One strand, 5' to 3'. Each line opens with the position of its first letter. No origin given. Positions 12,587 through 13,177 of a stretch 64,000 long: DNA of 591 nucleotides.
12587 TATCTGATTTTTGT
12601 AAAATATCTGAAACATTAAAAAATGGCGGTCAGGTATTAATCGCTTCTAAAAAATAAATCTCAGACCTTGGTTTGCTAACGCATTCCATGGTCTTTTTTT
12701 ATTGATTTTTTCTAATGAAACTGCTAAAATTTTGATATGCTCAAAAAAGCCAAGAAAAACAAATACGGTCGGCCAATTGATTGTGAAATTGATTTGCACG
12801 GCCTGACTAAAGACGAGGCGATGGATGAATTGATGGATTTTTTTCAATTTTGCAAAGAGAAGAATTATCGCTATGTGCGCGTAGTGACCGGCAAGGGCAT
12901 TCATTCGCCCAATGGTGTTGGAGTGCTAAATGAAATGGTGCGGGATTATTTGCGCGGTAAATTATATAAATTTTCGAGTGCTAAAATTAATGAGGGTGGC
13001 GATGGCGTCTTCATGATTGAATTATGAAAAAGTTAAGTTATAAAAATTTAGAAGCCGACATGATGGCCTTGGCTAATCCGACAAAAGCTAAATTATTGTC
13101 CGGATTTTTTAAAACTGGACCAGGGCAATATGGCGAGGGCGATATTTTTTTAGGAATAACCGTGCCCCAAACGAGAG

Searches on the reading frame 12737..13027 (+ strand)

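Call 23: search_protein_families(library=pfam, proteins=[window:12737-13027:+], max_evalue=0.01)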
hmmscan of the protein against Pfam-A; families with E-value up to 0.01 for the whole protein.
window:12737-13027:+ (96 aa): 1 family
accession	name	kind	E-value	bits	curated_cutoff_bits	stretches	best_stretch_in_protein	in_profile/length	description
PF01713.27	Smr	-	1.1e-19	70.8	25.7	1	18-96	1-76/77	Smr domain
